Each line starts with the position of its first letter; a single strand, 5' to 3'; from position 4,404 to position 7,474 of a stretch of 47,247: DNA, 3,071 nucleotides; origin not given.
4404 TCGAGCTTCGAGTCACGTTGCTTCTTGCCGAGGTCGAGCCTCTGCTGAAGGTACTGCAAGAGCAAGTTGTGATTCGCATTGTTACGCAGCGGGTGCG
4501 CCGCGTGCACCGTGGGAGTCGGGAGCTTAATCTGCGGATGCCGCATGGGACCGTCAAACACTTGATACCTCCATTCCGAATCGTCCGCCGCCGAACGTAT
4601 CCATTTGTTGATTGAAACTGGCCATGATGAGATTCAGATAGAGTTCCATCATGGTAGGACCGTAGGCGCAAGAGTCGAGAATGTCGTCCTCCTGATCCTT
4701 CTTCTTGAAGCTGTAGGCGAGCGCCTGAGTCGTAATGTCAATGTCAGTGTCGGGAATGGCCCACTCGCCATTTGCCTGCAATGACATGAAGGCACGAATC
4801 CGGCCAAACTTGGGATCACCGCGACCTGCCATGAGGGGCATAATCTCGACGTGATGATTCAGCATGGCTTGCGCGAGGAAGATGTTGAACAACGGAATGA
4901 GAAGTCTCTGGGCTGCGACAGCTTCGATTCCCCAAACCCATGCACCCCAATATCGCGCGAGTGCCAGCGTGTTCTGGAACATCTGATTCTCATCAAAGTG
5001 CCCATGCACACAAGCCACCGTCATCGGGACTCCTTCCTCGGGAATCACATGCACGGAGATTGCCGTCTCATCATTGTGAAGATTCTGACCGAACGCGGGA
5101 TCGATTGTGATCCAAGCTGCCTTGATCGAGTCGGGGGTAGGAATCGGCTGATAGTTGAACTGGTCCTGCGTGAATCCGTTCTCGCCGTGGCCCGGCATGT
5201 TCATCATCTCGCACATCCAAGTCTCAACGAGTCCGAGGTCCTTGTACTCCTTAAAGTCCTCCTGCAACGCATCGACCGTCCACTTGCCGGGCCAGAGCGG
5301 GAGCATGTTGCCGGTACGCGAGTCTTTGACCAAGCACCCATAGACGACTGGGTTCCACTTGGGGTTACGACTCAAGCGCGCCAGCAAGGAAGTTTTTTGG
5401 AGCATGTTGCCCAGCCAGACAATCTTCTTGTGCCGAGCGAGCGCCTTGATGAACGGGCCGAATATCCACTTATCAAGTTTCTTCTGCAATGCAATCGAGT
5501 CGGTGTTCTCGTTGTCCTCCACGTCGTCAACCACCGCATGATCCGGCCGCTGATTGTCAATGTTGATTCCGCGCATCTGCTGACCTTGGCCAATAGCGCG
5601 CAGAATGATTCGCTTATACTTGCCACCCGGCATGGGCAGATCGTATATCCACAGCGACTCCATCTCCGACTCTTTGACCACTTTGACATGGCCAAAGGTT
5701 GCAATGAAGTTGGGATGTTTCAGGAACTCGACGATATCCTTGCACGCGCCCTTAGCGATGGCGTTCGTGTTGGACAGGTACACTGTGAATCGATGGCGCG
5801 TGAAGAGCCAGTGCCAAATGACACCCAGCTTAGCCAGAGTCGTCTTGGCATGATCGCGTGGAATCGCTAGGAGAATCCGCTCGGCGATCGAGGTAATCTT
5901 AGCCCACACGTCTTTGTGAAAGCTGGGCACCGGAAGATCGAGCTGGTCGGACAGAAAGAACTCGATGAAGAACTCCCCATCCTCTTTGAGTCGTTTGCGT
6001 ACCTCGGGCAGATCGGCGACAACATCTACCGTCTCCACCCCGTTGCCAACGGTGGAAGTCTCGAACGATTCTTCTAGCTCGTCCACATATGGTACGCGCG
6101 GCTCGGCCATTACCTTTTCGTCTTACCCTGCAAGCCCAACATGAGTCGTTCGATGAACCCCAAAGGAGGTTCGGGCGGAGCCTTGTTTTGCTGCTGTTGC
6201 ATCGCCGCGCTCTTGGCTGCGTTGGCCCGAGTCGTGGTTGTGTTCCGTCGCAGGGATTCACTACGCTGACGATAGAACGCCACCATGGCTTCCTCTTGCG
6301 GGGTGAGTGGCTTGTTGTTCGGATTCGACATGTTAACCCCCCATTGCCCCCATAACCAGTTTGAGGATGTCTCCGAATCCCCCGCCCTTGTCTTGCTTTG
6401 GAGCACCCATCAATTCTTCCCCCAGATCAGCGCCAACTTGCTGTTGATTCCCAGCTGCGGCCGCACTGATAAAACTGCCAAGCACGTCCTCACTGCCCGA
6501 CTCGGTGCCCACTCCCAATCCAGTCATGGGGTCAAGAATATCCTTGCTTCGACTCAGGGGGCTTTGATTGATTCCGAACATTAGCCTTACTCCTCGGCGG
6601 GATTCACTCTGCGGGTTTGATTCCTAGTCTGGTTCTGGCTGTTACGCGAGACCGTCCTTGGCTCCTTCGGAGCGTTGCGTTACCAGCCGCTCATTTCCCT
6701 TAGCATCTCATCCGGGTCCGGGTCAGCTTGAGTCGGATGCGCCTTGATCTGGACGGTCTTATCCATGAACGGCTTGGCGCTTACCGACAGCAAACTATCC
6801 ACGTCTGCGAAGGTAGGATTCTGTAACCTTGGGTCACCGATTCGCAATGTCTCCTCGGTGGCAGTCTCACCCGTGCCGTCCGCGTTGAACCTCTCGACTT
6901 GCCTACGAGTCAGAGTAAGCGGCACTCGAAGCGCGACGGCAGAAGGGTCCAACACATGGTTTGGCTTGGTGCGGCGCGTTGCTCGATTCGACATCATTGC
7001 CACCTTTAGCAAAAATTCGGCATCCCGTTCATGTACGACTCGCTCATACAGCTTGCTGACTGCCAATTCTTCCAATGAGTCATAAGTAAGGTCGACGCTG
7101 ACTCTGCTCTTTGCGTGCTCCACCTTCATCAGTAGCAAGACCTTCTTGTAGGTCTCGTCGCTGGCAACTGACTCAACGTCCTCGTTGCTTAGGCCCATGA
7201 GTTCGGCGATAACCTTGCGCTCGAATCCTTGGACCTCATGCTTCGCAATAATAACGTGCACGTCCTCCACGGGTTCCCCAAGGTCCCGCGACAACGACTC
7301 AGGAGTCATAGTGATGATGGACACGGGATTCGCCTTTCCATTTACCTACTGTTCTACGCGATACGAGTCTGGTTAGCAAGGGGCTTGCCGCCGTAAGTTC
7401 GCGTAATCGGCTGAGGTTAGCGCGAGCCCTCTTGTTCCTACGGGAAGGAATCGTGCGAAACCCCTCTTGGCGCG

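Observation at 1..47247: Genome-wide several-fold excess of the palindrome GANTC, in coding and non-coding DNA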

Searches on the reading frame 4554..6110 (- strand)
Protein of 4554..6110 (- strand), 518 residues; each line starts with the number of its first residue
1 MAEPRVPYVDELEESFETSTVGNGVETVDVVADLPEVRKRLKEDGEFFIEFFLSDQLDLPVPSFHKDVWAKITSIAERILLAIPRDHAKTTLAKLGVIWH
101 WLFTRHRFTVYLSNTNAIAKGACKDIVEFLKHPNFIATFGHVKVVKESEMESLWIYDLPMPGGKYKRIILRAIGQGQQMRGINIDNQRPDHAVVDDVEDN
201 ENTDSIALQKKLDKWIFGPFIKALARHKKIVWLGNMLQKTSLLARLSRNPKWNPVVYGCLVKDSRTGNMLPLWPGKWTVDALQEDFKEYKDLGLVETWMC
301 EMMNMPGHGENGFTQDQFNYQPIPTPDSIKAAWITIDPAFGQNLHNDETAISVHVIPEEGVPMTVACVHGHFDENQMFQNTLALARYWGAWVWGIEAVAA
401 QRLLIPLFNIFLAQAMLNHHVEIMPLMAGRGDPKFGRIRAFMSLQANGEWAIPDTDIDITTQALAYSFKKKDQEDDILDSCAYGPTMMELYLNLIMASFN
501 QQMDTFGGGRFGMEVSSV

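Call 8: search_protein_families(library=pfam, proteins=[window:4554-6110:-], max_evalue=0.01)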
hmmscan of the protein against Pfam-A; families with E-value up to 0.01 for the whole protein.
window:4554-6110:- (518 aa): 0 families

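Call 19: search_protein_families(library=phrogs, proteins=[window:4554-6110:-], max_evalue=0.001)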
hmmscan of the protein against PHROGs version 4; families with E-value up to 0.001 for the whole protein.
window:4554-6110:- (518 aa): 3 families
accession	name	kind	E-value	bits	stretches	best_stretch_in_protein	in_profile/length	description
phrog_38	-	head and packaging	3e-50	172.7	1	37-498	260-713/760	terminase large subunit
phrog_14112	-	unknown function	5.1e-05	23.9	1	55-213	76-237/247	-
phrog_28155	-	head and packaging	0.00044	21.2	0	68-219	51-186/260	terminase large subunit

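Call 72: find_related_loci(query=A3, collection=viral_contigs, flank=10000)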
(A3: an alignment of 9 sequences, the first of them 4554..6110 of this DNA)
Query A3 (518 aa) in viral_contigs; peptide patterns used: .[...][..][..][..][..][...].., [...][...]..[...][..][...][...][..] (x = any residue, [..] = any of these).
470 stretches matched a pattern; 320 encode a relative of the query (tblastn E <= 1e-3); the best 80 are kept; 80 distinct loci.
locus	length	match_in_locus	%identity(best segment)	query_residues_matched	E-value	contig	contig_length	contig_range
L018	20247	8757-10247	79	23-518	0e+0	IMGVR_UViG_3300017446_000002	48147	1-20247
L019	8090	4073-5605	70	11-518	0e+0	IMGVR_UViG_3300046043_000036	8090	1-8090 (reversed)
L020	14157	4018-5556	66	8-518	0e+0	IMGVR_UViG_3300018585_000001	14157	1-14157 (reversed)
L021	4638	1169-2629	67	9-497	0e+0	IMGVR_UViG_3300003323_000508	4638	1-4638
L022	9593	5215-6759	63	8-518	0e+0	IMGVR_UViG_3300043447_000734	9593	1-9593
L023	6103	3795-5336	64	11-518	0e+0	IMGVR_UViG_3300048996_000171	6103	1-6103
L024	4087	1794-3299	65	13-515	0e+0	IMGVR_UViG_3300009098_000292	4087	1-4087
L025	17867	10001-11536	63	10-518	0e+0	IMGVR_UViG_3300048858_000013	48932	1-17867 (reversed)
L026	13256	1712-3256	62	6-517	0e+0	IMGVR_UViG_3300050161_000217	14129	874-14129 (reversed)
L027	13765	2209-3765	60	1-518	0e+0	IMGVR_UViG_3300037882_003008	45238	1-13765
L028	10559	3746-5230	61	26-518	0e+0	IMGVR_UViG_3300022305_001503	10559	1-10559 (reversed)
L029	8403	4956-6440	62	26-518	0e+0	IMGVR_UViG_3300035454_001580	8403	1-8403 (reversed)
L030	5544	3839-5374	61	11-518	0e+0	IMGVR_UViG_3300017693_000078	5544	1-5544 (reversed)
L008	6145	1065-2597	61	9-518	0e+0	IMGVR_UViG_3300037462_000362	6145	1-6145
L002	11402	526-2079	59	6-518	0e+0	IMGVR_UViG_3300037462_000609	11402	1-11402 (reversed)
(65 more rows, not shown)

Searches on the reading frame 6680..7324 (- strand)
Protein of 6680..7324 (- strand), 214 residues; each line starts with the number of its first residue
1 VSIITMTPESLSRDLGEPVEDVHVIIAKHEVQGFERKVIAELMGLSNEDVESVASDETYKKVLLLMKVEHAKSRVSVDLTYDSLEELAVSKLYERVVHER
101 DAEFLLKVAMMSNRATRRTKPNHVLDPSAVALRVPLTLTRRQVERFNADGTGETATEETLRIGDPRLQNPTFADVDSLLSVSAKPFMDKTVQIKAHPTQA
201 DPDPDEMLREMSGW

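Call 8: search_protein_families(library=pfam, proteins=[window:6680-7324:-], max_evalue=0.01)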
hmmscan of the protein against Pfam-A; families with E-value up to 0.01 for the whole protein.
window:6680-7324:- (214 aa): 0 families

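Call 19: search_protein_families(library=phrogs, proteins=[window:6680-7324:-], max_evalue=0.001)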
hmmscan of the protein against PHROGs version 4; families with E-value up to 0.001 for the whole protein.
window:6680-7324:- (214 aa): 0 families

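Call 35: search_solved_structures(query=window:6680-7324:-, max_evalue=1)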
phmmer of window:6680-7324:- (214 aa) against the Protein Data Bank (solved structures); distinct sequences matched with E-value up to 1: 2.
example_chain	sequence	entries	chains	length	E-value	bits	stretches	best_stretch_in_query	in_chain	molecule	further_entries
4rzk_A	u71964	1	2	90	0.97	12.9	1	32-88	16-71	Small heat shock protein hsp20 family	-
2xp1_A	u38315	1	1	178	0.98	12.9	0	168-202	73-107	SPT6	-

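Call 58: search_protein_families(library=ncbifam, proteins=[window:6680-7324:-], max_evalue=0.1)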
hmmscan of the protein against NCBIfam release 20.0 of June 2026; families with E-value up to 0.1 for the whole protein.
window:6680-7324:- (214 aa): 0 families

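Call 59: search_protein_families(library=padloc, proteins=[window:6680-7324:-], max_evalue=0.01)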
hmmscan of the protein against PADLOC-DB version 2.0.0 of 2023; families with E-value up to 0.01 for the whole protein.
window:6680-7324:- (214 aa): 0 families
